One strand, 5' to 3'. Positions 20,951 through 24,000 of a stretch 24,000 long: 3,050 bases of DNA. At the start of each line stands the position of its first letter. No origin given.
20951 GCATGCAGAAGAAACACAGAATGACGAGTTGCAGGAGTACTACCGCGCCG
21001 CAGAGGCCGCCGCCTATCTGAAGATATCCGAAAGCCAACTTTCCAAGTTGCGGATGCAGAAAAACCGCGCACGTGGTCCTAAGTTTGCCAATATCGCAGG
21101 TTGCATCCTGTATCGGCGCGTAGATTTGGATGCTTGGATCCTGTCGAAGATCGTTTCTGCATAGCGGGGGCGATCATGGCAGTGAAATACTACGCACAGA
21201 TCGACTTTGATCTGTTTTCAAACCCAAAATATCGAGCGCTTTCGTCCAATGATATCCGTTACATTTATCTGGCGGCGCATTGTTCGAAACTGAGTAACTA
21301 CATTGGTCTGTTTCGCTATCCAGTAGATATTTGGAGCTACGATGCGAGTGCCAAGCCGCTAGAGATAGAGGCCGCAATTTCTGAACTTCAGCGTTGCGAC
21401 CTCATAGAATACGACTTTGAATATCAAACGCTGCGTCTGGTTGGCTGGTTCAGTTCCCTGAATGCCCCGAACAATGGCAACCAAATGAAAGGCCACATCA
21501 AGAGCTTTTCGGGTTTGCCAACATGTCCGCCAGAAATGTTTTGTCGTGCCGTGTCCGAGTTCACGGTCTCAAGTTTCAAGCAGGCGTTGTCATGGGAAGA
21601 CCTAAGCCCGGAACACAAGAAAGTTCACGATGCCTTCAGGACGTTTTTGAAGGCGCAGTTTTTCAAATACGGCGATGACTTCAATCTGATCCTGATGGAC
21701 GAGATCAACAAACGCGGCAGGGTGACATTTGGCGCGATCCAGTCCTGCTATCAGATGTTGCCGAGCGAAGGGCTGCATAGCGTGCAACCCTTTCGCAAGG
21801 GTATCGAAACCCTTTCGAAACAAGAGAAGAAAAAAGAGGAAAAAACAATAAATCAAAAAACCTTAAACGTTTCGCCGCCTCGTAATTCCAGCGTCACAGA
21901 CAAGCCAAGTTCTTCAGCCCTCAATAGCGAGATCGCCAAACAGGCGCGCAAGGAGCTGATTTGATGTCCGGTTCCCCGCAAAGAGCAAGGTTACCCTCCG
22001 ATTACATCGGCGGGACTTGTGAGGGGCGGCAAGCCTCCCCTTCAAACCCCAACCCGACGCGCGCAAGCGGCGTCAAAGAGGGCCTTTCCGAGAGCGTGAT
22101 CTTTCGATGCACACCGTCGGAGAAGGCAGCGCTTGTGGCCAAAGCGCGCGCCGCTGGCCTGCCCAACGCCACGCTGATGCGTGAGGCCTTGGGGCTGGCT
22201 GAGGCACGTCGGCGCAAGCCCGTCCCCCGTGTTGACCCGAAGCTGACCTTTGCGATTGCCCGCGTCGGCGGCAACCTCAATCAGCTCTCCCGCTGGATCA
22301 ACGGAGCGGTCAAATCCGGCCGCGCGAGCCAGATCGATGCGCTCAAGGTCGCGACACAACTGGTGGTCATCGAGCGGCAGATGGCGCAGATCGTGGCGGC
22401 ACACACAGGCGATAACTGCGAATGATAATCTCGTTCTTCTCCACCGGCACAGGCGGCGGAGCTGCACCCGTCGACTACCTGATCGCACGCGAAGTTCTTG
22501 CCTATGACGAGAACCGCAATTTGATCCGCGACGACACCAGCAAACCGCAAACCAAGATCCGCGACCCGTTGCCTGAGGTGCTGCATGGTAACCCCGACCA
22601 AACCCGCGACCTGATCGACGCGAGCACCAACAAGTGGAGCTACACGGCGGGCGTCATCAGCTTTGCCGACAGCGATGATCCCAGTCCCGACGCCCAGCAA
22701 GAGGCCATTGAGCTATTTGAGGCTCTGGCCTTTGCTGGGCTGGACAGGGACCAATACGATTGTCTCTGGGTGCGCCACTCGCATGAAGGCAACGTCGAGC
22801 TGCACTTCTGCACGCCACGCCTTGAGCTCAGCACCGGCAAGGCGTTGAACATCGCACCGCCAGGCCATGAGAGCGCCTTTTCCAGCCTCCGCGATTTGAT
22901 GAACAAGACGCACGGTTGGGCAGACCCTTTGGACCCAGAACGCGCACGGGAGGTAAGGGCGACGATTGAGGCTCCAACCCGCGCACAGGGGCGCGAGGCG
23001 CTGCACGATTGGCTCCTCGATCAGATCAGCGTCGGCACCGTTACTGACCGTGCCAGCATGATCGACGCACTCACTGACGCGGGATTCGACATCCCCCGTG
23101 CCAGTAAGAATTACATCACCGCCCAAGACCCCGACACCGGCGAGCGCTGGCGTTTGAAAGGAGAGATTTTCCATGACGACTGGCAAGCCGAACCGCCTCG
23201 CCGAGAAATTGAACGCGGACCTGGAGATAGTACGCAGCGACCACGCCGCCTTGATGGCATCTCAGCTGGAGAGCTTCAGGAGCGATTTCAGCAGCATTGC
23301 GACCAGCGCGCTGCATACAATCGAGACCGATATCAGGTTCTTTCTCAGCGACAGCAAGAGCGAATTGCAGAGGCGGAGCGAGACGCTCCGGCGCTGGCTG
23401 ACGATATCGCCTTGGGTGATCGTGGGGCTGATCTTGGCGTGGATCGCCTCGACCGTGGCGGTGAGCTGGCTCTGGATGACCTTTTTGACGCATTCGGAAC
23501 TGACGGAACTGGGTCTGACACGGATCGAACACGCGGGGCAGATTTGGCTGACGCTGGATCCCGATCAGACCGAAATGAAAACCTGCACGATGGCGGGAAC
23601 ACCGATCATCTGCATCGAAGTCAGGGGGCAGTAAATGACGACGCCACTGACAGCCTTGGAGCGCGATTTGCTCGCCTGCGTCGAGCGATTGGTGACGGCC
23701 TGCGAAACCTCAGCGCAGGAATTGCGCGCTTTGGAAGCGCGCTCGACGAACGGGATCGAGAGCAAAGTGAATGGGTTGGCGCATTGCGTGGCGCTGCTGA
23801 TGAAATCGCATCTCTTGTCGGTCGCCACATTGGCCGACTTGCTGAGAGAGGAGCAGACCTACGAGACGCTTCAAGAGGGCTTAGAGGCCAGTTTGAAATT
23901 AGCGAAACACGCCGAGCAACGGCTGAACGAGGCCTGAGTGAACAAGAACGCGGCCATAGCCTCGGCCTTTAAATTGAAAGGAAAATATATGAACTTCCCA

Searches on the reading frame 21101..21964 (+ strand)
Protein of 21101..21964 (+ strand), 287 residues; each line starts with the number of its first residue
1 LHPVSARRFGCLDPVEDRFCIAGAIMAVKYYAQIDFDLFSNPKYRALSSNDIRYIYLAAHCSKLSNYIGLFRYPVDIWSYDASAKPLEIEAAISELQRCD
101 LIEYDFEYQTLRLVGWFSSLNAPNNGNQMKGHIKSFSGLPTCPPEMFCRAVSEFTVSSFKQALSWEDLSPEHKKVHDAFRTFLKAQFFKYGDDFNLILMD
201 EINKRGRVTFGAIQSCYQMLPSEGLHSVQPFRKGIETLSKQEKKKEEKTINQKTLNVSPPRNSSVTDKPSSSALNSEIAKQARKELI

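Call 7: search_protein_families(library=ncbifam, proteins=[window:21101-21964:+], max_evalue=0.01)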
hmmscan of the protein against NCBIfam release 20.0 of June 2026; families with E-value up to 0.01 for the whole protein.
window:21101-21964:+ (287 aa): 1 family
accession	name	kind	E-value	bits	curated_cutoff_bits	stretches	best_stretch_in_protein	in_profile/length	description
NF033852.1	fulvocin_rel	subfamily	0.00099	20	35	1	153-241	15-95/150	bacteriocin fulvocin C-related protein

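Call 8: search_protein_families(library=phrogs, proteins=[window:21101-21964:+], max_evalue=0.01)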
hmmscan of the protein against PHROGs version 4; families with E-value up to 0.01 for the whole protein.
window:21101-21964:+ (287 aa): 1 family
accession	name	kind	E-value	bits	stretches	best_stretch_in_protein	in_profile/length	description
phrog_25711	-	unknown function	9.7e-09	36.6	1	26-138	1-109/164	-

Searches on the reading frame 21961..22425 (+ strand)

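Call 7: search_protein_families(library=ncbifam, proteins=[window:21961-22425:+], max_evalue=0.01)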
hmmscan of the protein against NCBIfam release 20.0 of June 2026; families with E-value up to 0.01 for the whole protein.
window:21961-22425:+ (154 aa): 2 families
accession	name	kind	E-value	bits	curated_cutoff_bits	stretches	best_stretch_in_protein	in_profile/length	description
NF041264.1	MobA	equivalog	0.00027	21.3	80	1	46-129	7-85/91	plasmid mobilization protein MobA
NF041418.1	MbpA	equivalog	0.00047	20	90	1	44-77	3-36/93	mobilization protein MbpA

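Call 8: search_protein_families(library=phrogs, proteins=[window:21961-22425:+], max_evalue=0.01)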
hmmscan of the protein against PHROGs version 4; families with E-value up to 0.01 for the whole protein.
window:21961-22425:+ (154 aa): 0 families

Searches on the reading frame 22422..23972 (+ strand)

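Call 7: search_protein_families(library=ncbifam, proteins=[window:22422-23972:+], max_evalue=0.01)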
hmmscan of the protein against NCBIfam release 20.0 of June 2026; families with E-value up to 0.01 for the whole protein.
window:22422-23972:+ (516 aa): 1 family
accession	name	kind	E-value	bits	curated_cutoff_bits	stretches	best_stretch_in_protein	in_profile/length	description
NF047848.1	relax_MbeA_E1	exception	3.3e-43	148.5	500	1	1-339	1-317/497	plasmid mobilization relaxase MbeA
